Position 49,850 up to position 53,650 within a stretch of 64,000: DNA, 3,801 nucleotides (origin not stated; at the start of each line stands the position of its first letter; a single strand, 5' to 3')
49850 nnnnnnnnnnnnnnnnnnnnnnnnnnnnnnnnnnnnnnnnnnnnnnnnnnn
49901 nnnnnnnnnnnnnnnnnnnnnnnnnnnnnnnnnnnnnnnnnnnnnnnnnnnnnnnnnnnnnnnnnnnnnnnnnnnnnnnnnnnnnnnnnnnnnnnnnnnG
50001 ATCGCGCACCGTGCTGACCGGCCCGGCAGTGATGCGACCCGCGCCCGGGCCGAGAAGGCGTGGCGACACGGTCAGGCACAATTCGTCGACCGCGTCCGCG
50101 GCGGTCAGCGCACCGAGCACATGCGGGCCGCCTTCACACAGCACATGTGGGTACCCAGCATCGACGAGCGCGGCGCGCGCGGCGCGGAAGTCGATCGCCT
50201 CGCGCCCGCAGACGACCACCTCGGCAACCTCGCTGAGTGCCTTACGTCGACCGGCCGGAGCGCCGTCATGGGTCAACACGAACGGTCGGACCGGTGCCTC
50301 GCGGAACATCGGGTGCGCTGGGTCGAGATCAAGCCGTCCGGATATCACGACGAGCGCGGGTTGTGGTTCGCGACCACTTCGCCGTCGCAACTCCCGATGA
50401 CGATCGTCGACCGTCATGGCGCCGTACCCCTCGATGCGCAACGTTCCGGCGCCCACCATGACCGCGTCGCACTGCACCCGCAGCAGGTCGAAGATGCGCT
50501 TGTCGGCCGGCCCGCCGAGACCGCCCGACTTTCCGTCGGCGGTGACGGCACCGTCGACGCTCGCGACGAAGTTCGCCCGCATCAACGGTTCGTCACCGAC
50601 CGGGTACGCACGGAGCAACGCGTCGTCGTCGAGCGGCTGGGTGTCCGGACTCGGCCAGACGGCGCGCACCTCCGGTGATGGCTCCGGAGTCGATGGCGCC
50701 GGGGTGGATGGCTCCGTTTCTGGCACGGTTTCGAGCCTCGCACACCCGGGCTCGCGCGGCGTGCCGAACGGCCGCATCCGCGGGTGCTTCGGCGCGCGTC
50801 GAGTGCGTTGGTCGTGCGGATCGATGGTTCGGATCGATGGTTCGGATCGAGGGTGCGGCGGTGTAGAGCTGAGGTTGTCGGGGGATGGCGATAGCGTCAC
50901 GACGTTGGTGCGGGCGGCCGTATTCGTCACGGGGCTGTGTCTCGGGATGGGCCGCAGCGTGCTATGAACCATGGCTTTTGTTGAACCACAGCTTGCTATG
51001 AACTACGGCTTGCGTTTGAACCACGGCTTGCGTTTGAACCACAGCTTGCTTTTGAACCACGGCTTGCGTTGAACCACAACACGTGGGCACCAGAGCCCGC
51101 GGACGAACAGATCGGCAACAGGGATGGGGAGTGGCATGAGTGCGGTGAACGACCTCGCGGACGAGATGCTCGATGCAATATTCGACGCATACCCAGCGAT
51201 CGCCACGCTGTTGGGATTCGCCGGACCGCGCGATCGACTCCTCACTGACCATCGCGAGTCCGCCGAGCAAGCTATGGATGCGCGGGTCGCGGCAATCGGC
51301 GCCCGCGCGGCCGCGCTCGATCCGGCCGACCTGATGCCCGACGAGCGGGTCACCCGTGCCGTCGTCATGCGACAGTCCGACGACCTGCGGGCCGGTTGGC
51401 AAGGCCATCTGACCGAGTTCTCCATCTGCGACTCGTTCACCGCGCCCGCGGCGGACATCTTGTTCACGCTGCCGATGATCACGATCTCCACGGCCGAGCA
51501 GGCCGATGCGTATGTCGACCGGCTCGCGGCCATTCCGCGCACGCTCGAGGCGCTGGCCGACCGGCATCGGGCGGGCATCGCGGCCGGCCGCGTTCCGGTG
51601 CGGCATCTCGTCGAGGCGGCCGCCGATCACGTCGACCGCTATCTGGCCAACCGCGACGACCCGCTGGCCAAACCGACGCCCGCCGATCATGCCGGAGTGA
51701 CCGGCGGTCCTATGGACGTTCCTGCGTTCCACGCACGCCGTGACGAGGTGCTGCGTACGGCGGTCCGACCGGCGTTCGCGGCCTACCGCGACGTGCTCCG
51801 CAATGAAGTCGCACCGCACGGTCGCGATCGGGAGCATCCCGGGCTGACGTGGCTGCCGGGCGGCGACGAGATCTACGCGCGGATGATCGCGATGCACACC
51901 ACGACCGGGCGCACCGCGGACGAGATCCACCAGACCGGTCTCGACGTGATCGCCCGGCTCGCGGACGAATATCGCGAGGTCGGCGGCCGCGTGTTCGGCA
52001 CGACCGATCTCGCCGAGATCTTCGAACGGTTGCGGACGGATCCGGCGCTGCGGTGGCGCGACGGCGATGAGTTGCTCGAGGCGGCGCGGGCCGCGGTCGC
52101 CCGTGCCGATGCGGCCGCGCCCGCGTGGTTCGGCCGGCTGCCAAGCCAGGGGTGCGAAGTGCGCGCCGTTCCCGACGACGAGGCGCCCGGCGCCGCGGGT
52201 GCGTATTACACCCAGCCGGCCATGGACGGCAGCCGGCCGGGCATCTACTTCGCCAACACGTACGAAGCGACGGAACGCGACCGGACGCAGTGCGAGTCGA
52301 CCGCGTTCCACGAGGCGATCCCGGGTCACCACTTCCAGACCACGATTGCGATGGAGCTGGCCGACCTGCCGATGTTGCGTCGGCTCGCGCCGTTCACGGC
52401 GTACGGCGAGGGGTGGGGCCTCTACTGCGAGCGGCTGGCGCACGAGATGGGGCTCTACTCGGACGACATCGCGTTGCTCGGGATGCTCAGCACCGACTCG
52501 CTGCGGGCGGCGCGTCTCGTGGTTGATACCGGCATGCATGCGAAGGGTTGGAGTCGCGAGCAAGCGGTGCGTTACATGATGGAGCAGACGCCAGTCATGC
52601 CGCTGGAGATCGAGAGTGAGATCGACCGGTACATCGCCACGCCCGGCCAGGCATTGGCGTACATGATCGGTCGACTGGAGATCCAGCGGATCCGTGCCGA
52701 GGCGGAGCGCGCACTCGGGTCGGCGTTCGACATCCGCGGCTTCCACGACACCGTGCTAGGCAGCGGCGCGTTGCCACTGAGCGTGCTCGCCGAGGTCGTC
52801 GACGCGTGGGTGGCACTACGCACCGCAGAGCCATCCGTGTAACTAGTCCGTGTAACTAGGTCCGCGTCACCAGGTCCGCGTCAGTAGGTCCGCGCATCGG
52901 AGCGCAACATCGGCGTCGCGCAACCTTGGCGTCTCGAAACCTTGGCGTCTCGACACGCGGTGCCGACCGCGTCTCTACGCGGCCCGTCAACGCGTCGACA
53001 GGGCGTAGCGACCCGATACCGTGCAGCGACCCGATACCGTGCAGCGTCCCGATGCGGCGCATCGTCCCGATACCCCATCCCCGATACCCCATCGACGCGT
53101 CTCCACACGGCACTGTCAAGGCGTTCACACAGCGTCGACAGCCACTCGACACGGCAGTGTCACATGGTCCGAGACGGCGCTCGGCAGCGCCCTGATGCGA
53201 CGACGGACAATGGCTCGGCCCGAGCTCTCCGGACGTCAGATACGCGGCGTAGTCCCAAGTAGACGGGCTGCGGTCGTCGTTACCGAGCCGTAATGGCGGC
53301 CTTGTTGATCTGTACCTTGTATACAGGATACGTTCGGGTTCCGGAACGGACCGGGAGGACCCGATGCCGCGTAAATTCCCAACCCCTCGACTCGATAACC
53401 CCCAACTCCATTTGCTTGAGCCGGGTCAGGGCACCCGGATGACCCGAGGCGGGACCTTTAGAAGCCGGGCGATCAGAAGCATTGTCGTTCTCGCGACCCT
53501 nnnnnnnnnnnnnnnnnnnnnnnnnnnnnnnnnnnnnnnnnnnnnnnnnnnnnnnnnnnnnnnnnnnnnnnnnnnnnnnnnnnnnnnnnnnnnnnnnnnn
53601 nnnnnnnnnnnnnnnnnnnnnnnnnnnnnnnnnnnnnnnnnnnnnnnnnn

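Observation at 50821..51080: Seven-copy 17-18 bp AT-rich array, plus a 13 bp x3 array, in a divergent promoter region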

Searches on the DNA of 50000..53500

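Call 9: search_rna_families(source=window, start=50000, end=53500, threshold=evalue, max_evalue=1)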
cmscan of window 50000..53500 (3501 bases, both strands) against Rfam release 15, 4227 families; matches with E-value up to 1: 0.
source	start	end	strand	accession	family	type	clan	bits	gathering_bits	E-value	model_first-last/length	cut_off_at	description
